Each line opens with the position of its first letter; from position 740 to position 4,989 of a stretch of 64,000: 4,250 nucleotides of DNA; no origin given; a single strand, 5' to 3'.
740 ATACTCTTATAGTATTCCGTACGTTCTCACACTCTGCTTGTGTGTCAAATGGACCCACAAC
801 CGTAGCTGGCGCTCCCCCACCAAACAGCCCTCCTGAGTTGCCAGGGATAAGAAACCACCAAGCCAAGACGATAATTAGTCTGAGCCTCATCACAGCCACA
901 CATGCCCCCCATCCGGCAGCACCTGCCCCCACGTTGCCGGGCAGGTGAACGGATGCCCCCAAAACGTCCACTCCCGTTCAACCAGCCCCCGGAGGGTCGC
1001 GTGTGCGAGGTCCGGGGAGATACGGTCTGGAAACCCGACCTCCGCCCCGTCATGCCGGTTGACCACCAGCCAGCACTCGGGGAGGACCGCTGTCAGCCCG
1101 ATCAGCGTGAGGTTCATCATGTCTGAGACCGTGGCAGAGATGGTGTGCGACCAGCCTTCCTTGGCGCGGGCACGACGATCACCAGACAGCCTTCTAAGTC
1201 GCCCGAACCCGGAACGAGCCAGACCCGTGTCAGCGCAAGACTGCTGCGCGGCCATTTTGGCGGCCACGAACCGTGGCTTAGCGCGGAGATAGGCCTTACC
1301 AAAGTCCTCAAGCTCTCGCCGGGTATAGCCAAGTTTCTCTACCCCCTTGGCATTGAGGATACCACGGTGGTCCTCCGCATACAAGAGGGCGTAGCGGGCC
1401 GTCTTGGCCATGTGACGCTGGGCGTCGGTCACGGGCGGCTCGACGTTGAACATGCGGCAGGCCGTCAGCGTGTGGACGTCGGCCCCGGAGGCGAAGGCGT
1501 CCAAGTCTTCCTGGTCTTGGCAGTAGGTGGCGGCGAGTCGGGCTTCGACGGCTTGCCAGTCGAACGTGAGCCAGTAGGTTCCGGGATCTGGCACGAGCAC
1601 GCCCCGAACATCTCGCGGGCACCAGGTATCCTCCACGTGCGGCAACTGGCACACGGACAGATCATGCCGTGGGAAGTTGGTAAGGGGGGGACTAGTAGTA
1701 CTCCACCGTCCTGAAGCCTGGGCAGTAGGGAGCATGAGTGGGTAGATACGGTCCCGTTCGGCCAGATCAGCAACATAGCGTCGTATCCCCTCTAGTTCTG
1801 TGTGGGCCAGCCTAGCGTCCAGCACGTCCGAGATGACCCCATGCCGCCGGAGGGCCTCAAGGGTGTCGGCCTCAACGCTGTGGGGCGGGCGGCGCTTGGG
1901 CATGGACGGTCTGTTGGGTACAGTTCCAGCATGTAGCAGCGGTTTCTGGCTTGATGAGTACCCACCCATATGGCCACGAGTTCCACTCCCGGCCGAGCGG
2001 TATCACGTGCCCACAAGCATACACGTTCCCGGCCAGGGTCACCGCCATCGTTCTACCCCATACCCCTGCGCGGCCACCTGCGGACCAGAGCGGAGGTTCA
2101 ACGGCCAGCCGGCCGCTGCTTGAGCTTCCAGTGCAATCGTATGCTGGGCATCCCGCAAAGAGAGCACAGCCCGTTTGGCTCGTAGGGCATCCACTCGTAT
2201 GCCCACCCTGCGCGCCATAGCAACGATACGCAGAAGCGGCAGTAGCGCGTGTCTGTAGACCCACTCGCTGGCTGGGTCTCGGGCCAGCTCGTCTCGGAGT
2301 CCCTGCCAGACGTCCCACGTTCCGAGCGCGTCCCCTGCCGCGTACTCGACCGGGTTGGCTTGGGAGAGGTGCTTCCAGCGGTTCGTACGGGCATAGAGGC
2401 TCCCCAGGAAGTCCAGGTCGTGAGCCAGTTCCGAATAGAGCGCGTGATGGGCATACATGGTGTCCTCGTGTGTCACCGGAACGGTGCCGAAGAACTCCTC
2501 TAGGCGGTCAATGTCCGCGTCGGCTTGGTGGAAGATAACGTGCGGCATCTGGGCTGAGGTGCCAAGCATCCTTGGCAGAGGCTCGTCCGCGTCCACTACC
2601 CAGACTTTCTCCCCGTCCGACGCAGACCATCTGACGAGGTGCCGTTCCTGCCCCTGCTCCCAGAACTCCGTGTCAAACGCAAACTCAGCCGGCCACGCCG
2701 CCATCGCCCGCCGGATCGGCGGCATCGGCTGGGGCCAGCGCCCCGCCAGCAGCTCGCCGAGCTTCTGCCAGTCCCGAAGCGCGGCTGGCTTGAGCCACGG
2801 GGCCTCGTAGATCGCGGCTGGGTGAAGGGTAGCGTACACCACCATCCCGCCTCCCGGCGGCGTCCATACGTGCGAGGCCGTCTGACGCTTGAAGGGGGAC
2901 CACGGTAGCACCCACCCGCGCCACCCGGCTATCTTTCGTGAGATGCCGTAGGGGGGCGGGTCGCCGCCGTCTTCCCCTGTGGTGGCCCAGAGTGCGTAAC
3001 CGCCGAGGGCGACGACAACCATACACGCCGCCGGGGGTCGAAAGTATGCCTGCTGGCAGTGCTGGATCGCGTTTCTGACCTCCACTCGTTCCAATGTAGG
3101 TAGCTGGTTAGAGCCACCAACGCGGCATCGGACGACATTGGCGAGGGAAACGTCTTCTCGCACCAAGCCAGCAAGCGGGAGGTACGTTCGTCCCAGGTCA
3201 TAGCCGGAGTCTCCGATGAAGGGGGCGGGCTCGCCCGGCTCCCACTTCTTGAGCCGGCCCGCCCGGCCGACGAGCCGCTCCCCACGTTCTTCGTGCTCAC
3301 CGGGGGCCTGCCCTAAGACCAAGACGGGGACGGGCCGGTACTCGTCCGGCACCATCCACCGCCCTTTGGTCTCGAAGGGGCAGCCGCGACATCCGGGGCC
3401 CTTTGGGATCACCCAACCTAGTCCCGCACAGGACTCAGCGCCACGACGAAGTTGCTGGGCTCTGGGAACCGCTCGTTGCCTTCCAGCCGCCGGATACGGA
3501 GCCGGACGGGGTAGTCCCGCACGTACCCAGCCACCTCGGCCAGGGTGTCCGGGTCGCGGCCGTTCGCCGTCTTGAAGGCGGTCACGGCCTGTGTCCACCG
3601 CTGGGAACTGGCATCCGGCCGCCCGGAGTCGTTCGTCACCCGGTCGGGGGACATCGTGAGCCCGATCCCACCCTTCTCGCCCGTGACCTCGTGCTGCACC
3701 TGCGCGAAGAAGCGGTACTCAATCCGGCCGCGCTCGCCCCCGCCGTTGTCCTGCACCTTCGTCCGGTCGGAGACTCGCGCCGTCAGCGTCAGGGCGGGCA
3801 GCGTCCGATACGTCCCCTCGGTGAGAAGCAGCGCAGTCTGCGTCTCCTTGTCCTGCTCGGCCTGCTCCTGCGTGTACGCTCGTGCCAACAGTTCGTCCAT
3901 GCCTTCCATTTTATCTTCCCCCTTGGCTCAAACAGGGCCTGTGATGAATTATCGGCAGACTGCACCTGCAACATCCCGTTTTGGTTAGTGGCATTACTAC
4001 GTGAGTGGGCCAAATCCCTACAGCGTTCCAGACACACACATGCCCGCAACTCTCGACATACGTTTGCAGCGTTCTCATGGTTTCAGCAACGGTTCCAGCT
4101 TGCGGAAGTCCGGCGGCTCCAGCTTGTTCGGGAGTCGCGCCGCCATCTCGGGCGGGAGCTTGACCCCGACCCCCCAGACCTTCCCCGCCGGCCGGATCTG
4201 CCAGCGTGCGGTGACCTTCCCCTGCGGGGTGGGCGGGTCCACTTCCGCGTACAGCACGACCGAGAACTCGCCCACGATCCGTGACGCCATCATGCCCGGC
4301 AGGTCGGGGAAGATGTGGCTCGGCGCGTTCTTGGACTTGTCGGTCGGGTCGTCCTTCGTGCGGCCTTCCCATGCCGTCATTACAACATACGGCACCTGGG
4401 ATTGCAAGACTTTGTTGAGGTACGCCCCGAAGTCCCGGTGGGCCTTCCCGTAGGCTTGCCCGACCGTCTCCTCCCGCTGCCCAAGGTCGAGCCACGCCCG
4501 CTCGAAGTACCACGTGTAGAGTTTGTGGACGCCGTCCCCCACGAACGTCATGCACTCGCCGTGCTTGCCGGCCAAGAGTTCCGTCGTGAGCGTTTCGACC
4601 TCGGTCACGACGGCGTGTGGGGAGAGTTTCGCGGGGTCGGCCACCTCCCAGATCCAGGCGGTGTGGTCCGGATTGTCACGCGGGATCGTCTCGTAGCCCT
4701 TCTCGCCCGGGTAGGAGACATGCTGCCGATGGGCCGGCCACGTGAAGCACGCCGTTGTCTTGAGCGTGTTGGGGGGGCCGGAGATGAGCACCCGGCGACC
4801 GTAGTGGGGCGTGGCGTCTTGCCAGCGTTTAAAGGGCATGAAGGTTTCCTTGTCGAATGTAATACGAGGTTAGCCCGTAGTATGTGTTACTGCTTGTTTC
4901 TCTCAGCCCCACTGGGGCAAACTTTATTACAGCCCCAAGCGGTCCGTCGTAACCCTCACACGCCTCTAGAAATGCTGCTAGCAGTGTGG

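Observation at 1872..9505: Dispersed family of eight C[GP]H[VI]C...CCRC micro-proteins wedged between core genes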

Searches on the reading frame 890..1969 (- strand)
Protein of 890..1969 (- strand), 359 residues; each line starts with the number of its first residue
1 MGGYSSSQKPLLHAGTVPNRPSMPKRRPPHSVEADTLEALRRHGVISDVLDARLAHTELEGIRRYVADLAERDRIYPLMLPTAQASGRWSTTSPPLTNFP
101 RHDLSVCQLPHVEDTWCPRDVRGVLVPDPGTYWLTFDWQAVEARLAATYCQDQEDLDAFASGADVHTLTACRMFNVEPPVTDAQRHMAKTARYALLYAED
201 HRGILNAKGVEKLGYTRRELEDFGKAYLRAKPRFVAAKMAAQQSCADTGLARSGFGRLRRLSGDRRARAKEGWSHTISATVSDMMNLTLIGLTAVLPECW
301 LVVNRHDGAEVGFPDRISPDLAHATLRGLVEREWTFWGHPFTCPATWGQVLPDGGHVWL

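Call 62: search_protein_families(library=pfam, proteins=[window:890-1969:-], max_evalue=0.01)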
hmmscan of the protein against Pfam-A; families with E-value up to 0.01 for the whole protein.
window:890-1969:- (359 aa): 1 family
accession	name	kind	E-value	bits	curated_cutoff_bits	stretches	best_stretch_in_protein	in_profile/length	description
PF00476.26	DNA_pol_A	-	3.1e-27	95.9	34.3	1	30-296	58-320/381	DNA polymerase family A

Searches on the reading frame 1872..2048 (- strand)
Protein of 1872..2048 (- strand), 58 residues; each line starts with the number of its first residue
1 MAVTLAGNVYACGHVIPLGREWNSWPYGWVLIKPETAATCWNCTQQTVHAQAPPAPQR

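Call 5: search_protein_families(library=pfam, proteins=[window:1872-2048:-], max_evalue=10)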
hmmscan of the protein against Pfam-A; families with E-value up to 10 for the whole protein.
window:1872-2048:- (58 aa): 0 families

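Call 6: search_protein_families(library=phrogs, proteins=[window:1872-2048:-], max_evalue=10)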
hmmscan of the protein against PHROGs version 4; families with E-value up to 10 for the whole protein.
window:1872-2048:- (58 aa): 0 families

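Call 11: find_homologous_proteins(query=A1, max_evalue=0.01)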
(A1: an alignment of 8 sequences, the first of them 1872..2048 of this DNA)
Query A1 (8 sequences) (58 aa, profile of the alignment): 3 proteins with E <= 0.01 among 39 candidates.
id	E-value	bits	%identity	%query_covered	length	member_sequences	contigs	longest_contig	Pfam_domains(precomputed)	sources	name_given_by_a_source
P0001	3.0e-16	77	-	-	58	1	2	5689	-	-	-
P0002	5.9e-15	72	63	14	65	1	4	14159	-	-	-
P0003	2.4e-14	70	24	86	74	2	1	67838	-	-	-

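Call 13: find_encoding_contigs(protein=P0002, flank=10000, max_places=6)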
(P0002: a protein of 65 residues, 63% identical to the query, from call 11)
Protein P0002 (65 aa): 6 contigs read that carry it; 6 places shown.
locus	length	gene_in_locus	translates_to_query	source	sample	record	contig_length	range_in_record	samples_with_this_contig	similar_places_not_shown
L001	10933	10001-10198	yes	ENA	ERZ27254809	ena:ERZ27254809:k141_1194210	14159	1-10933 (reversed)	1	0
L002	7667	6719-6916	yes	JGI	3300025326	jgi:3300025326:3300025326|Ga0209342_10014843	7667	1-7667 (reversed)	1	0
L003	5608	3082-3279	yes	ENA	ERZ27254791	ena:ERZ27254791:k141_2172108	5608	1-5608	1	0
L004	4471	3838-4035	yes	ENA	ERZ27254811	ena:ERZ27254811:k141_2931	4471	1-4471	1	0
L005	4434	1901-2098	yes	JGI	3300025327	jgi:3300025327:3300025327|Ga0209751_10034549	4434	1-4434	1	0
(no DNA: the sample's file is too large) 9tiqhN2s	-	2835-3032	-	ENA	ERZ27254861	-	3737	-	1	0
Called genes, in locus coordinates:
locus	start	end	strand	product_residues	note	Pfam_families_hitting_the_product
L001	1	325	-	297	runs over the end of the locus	-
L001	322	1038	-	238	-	-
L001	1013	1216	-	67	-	-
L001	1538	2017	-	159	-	-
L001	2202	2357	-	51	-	-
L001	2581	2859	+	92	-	-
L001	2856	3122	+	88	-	-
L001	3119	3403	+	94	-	PF27050:Phage_P22_Y8K6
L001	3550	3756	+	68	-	-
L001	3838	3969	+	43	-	-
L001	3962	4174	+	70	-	-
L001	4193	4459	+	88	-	-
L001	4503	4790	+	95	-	-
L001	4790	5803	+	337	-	PF07728:AAA_5 (weak)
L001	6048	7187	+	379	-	-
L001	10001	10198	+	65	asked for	-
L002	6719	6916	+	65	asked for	-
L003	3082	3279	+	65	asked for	-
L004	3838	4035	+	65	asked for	-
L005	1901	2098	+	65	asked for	-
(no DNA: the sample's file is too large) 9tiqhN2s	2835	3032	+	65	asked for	-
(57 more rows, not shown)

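Call 27: search_protein_representatives(alignment_id=A1)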
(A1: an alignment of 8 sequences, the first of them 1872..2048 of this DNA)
Query: 8 sequences, 59 profile positions. Proteins with E-value up to 0.001 (for the whole library): 4; up to 1e-10: 3; up to 1e-30: 0. The best 4 are listed.
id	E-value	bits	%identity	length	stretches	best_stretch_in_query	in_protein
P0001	9.6e-17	76.5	-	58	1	1-59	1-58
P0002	1.9e-15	72.4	-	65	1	4-59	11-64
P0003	7.8e-15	70.4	-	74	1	4-57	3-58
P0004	9.4e-05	38.1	-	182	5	8-30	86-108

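Call 49: find_encoding_contigs(protein=P0003, flank=10000, max_places=4)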
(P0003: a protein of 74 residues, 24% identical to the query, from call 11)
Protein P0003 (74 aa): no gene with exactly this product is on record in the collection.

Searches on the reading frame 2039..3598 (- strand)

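Call 62: search_protein_families(library=pfam, proteins=[window:2039-3598:-], max_evalue=0.01)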
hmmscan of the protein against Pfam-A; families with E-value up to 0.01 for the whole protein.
window:2039-3598:- (519 aa): 2 families
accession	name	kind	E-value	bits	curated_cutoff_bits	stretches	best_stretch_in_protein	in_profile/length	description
PF03167.25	UDG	-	8.8e-08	32.8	24.3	1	90-274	8-137/141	Uracil DNA glycosylase superfamily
PF01612.26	DNA_pol_A_exo1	-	6.4e-06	26.5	23.6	1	305-438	22-172/173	3'-5' exonuclease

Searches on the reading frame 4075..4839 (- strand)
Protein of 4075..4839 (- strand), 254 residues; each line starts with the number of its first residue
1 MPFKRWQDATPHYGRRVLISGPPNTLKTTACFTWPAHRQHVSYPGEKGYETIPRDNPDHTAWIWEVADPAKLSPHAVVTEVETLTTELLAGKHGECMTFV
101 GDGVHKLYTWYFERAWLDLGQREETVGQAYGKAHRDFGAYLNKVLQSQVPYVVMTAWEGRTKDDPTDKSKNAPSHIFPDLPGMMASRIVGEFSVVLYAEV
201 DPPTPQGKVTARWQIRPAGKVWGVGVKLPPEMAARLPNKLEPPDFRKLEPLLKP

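Call 14: find_related_loci(query=window:4075-4839:-, collection=viral_contigs, flank=10000)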
Query window:4075-4839:- (254 aa) in viral_contigs; peptide patterns used: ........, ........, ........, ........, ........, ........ (x = any residue, [..] = any of these).
2 stretches matched a pattern, but none encodes a relative of the query by tblastn (E <= 1e-3).

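Call 17: search_dna_similar(query=window:4075-4839:-, collection=phages, mode=protein, max_rows=15)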
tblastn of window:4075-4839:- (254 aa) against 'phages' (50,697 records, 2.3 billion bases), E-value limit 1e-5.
No match.

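Call 29: find_homologous_proteins(query=window:4075-4839:-, max_evalue=0.00001)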
Query window:4075-4839:- (254 aa): 49 proteins with E <= 0.00001 among 251 candidates.
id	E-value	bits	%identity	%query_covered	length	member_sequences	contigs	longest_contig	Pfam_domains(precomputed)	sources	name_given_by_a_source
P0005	5.0e-175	599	100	100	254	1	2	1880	PF13479.13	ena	-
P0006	8.6e-148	509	83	100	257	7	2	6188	PF13479.13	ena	-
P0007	1.1e-144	499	82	100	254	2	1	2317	PF13479.13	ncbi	-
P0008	1.4e-134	466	77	99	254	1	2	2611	PF13479.13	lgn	-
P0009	1.0e-130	453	75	99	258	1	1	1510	PF13479.13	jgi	jgi:hypothetical protein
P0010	8.7e-130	450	73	100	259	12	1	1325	PF13479.13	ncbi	-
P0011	4.5e-121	422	70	99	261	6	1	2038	PF13479.13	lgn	-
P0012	2.5e-117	410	70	97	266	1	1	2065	PF13479.13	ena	-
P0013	1.7e-81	292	54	95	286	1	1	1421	PF13479.13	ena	-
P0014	2.7e-80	288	55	99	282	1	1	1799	PF13479.13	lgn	-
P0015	4.6e-80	287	54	99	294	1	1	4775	-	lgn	-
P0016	2.8e-79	285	54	99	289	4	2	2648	-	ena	-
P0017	3.9e-78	281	53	99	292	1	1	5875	-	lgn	-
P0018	2.2e-77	279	53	99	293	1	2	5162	-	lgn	-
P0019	5.1e-76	274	53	99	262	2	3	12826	PF13479.13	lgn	-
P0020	9.8e-76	273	53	99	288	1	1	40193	-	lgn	-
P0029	3.7e-69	252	51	99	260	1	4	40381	PF13479.13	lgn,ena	-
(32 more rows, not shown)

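Call 30: find_encoding_contigs(protein=P0006, flank=10000, max_places=3)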
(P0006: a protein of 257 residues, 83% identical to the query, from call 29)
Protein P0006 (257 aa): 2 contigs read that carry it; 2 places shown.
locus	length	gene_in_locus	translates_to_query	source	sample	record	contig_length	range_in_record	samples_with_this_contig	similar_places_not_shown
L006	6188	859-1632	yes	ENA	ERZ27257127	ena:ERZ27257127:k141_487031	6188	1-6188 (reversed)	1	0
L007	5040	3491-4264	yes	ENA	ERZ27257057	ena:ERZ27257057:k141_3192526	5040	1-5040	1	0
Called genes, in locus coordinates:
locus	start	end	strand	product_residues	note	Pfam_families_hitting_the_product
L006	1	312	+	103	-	?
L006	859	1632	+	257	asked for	PF13479:AAA_24 (weak)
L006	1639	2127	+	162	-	-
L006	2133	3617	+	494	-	PF03167:UDG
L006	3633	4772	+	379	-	PF00476:DNA_pol_A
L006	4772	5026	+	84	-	-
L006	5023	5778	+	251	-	-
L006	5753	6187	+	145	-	?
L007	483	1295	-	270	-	PF13481:AAA_25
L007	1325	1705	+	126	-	-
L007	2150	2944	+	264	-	PF12705:PDDEXK_1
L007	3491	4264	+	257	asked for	PF13479:AAA_24 (weak)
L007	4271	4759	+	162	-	-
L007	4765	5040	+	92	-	?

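Call 31: find_encoding_contigs(protein=P0020, flank=10000, max_places=2)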
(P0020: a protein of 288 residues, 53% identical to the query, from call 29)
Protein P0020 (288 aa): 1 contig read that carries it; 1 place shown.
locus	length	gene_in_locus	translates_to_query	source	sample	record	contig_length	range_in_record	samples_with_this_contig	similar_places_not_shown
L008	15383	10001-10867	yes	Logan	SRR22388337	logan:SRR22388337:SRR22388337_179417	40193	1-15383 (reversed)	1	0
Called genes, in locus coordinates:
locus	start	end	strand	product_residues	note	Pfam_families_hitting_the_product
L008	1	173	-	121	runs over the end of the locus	-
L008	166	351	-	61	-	-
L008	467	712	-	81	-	-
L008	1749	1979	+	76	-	-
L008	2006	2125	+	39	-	-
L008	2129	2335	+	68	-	-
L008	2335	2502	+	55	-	-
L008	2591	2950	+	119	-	-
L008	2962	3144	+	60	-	-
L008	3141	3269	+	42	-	-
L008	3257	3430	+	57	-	-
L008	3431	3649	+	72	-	-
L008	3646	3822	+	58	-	-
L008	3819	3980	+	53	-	-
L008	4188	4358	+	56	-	-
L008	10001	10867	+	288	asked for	-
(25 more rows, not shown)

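Call 32: find_encoding_contigs(protein=P0029, flank=10000, max_places=2)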
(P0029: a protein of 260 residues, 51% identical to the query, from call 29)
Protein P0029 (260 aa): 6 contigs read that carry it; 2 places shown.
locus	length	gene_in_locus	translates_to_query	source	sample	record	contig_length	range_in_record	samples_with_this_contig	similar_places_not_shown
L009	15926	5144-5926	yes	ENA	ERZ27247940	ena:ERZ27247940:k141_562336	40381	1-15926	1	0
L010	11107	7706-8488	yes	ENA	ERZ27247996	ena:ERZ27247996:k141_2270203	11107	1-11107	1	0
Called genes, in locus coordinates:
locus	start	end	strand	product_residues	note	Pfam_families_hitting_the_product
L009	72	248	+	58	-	-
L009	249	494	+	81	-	-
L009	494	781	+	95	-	-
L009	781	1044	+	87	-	-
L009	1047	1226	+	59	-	-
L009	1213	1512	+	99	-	-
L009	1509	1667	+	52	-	-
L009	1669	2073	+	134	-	-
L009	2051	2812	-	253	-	PF13481:AAA_25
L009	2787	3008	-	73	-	-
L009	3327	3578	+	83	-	-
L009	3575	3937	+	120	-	PF18909:dGTP_diPhyd_N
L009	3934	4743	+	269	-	PF12705:PDDEXK_1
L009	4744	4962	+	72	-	-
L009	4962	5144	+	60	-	-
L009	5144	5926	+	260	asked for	PF13479:AAA_24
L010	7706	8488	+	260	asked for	PF13479:AAA_24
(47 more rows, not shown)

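Call 52: find_related_loci(query=A4, collection=metagenome_contigs, flank=10000)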
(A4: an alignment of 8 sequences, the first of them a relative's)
Query A4 (254 aa) in metagenome_contigs; peptide patterns used: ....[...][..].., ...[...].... (x = any residue, [..] = any of these).
239 stretches matched a pattern; 53 encode a relative of the query (tblastn E <= 1e-3); 53 distinct loci.
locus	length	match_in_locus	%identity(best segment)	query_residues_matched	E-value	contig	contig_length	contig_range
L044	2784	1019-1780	83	1-254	6e-155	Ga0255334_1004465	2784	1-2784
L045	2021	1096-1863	75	1-254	4e-142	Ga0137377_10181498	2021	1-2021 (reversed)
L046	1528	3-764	73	3-254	1e-141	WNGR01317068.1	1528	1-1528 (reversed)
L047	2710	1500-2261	73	3-254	1e-136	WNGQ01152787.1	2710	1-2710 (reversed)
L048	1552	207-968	73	3-254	2e-140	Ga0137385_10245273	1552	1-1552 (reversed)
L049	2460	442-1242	54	1-253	4e-87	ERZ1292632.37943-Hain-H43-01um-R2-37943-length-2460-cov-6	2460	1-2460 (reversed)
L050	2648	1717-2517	54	1-253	5e-87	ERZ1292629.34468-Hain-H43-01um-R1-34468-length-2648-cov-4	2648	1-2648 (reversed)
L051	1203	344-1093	53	14-253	2e-81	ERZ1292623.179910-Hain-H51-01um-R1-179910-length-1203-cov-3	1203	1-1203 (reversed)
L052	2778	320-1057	53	16-253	4e-76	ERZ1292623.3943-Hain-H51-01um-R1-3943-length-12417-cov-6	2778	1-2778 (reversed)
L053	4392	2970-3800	50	1-252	4e-74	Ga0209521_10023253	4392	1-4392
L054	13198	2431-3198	46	1-240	2e-68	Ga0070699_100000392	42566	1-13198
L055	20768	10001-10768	46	1-240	2e-68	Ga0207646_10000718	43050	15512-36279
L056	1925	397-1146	48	1-252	5e-69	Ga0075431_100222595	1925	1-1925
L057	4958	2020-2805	50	3-253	2e-65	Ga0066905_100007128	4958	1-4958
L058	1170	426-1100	49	18-241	4e-68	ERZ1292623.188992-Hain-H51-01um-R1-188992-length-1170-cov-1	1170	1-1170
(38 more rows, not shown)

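Call 73: find_related_loci(query=A4, collection=genome_contigs, flank=10000)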
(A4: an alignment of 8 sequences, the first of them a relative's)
Query A4 (254 aa) in genome_contigs; peptide patterns used: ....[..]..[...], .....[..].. (x = any residue, [..] = any of these).
50 stretches matched a pattern, but none encodes a relative of the query by tblastn (E <= 1e-3).
